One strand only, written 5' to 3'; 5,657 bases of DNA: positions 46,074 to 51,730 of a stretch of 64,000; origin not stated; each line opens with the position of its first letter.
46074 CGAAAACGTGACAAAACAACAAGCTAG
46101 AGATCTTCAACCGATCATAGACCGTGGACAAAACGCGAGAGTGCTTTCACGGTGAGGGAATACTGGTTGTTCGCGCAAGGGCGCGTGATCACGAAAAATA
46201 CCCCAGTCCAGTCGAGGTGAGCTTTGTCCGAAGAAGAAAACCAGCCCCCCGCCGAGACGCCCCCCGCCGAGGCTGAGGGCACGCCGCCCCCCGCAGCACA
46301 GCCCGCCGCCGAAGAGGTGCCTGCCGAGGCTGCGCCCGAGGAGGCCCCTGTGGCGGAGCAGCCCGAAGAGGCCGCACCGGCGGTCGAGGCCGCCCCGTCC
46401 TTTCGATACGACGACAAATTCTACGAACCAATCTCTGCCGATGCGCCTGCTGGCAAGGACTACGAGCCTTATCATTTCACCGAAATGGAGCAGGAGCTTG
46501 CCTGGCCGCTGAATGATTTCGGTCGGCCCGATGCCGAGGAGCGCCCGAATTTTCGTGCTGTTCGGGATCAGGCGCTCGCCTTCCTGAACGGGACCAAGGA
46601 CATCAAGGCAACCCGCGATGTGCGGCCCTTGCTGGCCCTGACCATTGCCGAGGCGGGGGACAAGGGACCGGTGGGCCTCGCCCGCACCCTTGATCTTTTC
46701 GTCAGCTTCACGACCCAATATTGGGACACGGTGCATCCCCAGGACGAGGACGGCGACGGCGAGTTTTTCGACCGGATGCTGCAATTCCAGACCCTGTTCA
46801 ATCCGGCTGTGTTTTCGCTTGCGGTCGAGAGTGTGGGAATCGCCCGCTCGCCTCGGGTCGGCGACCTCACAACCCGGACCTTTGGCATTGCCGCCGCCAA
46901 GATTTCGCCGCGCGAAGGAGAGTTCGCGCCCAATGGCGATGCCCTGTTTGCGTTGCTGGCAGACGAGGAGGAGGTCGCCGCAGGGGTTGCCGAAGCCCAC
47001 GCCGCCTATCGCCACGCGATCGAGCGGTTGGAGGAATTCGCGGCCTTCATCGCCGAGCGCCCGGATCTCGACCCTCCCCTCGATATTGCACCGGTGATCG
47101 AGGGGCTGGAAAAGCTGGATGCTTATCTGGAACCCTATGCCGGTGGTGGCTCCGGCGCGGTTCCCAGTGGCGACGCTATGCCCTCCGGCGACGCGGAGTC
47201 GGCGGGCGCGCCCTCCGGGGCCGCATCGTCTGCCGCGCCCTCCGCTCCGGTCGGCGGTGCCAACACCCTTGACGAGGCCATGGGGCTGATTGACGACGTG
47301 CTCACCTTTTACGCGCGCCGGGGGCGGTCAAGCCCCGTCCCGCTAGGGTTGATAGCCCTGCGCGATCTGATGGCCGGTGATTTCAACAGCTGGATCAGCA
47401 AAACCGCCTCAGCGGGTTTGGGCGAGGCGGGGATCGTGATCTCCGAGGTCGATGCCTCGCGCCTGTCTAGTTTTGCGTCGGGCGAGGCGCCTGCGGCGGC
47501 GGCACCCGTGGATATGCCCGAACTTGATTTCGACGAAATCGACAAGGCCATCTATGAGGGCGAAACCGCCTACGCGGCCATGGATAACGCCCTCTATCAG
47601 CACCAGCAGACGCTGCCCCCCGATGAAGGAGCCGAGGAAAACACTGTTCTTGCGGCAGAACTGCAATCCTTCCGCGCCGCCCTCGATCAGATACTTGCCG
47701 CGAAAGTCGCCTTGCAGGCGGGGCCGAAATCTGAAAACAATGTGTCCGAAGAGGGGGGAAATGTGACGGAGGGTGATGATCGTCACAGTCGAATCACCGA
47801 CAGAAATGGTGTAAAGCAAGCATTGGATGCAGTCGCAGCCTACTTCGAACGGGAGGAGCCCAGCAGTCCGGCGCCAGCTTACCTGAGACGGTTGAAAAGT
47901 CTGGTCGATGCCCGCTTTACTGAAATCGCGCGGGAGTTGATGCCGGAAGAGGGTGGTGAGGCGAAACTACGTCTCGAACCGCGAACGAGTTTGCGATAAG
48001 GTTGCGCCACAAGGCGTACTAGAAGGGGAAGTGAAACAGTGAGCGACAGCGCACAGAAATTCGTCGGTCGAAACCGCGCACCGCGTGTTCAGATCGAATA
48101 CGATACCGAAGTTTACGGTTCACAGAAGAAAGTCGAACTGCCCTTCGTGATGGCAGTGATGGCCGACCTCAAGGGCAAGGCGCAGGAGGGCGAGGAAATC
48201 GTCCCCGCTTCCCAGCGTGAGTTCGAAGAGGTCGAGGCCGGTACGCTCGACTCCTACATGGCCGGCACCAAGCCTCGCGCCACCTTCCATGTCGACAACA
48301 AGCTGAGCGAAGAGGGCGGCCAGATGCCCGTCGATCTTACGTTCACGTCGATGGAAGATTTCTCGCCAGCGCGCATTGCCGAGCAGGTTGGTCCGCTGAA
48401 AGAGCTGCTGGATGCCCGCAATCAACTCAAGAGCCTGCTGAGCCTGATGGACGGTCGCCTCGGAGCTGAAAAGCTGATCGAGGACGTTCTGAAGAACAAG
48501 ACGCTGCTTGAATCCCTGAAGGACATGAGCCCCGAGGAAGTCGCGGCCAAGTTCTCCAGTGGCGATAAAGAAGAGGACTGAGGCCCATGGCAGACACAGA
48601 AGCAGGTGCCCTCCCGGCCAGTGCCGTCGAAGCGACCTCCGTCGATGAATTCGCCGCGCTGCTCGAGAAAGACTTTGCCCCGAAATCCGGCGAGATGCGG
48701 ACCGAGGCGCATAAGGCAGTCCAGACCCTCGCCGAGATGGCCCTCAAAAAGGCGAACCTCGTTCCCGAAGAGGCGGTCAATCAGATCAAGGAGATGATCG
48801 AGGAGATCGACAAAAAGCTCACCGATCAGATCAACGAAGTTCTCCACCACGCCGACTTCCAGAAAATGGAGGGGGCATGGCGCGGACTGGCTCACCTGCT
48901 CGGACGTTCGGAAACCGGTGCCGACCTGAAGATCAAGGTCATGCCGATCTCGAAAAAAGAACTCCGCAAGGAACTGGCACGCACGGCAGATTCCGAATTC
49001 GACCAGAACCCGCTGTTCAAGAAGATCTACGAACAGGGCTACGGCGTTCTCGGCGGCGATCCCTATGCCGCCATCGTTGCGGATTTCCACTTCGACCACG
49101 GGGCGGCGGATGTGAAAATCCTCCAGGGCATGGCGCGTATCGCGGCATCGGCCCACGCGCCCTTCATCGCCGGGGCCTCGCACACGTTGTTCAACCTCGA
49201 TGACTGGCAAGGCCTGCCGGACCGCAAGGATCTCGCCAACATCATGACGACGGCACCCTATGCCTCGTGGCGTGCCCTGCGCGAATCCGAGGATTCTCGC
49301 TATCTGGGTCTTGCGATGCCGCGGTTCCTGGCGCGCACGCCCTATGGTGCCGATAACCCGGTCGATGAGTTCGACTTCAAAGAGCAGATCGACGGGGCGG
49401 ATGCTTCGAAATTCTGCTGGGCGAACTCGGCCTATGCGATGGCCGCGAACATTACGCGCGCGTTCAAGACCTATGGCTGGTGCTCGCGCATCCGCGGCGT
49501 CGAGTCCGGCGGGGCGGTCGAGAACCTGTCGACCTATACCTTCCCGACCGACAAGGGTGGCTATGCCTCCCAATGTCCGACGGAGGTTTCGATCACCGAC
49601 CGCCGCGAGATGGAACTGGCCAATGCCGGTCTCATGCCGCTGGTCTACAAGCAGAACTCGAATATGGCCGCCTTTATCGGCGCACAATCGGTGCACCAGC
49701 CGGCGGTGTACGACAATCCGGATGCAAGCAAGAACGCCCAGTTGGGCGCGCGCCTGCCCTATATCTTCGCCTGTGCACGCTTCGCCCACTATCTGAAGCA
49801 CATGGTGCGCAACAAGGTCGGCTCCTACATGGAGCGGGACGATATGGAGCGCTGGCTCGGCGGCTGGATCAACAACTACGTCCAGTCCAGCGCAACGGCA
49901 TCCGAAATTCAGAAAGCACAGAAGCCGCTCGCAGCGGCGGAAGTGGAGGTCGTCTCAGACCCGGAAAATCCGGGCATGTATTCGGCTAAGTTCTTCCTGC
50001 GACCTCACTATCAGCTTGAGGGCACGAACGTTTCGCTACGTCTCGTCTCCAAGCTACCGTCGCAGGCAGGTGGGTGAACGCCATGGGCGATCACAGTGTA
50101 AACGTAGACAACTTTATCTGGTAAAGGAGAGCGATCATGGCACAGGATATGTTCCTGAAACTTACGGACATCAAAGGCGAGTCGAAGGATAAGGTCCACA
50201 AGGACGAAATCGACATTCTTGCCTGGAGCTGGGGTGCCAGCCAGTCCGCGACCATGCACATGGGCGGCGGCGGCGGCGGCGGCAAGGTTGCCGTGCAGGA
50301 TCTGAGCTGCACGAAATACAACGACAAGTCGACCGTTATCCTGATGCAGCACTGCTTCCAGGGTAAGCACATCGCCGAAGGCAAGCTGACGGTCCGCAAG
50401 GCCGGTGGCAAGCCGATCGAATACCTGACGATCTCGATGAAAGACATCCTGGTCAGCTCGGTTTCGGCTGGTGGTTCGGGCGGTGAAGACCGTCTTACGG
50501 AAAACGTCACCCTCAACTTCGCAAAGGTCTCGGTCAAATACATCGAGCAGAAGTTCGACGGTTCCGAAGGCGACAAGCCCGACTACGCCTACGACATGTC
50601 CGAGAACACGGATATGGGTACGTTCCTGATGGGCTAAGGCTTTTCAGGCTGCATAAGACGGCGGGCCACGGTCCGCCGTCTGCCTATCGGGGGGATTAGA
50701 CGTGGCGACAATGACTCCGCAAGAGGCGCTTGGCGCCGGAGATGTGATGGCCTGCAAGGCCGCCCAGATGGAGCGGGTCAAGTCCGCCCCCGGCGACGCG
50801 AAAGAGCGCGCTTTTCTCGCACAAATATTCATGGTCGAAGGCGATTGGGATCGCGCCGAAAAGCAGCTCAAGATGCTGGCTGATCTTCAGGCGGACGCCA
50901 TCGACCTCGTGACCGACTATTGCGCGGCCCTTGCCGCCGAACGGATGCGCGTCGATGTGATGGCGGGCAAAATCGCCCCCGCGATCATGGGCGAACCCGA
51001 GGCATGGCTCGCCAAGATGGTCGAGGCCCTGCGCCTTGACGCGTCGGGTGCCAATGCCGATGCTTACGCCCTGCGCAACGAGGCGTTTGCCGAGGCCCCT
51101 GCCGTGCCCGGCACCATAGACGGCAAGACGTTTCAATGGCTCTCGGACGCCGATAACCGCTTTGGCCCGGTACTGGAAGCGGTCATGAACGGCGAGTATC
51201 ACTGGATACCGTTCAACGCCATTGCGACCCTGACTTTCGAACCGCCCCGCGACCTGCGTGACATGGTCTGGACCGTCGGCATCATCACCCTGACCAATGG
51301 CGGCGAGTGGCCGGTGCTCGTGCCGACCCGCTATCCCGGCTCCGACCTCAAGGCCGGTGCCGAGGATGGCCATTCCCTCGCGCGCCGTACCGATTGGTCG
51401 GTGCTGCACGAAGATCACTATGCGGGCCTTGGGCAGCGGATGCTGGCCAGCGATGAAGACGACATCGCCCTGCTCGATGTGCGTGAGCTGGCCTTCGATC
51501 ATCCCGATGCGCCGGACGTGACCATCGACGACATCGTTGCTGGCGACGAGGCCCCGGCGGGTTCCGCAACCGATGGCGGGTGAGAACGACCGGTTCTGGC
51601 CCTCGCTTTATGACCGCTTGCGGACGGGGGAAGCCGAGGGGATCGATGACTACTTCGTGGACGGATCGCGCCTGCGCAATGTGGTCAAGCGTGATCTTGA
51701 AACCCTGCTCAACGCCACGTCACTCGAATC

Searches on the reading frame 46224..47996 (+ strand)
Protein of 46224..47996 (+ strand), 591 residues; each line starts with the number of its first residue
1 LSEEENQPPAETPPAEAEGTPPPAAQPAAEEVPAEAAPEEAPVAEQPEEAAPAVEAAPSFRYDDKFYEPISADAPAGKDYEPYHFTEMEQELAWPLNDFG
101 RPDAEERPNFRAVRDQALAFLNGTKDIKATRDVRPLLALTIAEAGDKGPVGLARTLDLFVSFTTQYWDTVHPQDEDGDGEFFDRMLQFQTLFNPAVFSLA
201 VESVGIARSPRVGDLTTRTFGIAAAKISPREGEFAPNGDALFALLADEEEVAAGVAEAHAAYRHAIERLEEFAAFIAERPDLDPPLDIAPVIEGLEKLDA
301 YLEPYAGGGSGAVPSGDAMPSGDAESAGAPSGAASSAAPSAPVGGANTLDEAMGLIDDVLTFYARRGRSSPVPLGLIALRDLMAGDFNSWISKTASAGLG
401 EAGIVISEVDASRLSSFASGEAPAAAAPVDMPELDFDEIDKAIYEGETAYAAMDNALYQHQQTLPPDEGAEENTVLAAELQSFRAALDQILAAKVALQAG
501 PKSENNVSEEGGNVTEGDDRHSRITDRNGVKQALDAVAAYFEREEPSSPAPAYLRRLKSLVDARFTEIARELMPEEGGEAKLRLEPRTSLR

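Call 9: search_protein_families(library=pfam, proteins=[window:46224-47996:+], max_evalue=0.00001)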
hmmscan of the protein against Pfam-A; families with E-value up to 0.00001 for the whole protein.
window:46224-47996:+ (591 aa): 1 family
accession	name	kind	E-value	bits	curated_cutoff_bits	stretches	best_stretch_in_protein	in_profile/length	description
PF06812.17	ImpA_N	-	1.6e-12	48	26.9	1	68-189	2-115/119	ImpA, N-terminal, type VI secretion system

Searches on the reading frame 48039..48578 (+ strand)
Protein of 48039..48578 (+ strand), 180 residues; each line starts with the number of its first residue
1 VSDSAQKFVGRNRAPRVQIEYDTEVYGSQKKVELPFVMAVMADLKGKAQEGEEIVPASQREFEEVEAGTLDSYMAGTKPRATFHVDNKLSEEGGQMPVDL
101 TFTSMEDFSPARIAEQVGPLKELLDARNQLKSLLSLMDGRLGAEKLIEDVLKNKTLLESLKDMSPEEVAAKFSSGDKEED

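Call 10: search_protein_families(library=pfam, proteins=[window:48039-48578:+], max_evalue=0.00001)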
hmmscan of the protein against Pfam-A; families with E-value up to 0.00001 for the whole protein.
window:48039-48578:+ (180 aa): 1 family
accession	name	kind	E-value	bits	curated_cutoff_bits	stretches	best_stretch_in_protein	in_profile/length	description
PF05591.17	T6SS_VipA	-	8.9e-50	168.9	24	1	11-162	3-152/155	Type VI secretion system, VipA, VC_A0107 or Hcp2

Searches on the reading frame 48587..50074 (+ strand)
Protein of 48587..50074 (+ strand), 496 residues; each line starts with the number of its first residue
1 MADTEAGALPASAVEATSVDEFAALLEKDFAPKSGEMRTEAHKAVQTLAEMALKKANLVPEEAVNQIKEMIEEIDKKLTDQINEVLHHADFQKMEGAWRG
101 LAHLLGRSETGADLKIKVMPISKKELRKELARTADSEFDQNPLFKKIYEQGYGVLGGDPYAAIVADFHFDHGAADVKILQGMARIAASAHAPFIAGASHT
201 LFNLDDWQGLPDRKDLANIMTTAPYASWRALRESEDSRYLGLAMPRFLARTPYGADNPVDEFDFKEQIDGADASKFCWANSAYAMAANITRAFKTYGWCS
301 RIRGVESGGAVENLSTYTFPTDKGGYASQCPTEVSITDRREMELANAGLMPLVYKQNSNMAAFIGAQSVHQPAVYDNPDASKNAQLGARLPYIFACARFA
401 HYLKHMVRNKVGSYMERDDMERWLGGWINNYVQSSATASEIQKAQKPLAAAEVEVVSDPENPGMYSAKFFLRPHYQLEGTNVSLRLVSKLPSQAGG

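Call 10: search_protein_families(library=pfam, proteins=[window:48587-50074:+], max_evalue=0.00001)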
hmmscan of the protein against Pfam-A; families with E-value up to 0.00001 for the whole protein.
window:48587-50074:+ (496 aa): 2 families
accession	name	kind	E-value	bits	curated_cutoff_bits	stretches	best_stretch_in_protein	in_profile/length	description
PF05943.17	VipB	-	6.6e-121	403.4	27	1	69-370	2-301/301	EvpB/VC_A0108, tail sheath N-terminal domain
PF18945.5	VipB_2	-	3.5e-41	140.4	27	1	380-490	2-112/112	EvpB/VC_A0108, tail sheath gpW/gp25-like domain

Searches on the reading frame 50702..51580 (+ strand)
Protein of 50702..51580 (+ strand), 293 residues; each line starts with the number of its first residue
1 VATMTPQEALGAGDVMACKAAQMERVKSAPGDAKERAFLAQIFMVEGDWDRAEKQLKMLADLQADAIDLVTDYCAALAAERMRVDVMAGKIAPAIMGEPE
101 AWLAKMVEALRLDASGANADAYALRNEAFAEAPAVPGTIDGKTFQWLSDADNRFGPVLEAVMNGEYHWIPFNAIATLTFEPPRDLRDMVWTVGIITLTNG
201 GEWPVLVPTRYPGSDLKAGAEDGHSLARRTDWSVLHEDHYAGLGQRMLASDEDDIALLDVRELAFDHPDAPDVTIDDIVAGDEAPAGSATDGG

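Call 10: search_protein_families(library=pfam, proteins=[window:50702-51580:+], max_evalue=0.00001)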
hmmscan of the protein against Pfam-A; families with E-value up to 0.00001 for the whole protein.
window:50702-51580:+ (293 aa): 1 family
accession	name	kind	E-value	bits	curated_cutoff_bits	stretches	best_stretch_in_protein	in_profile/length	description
PF07024.18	ImpE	-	1e-39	135.8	25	1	141-263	1-121/122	ImpE protein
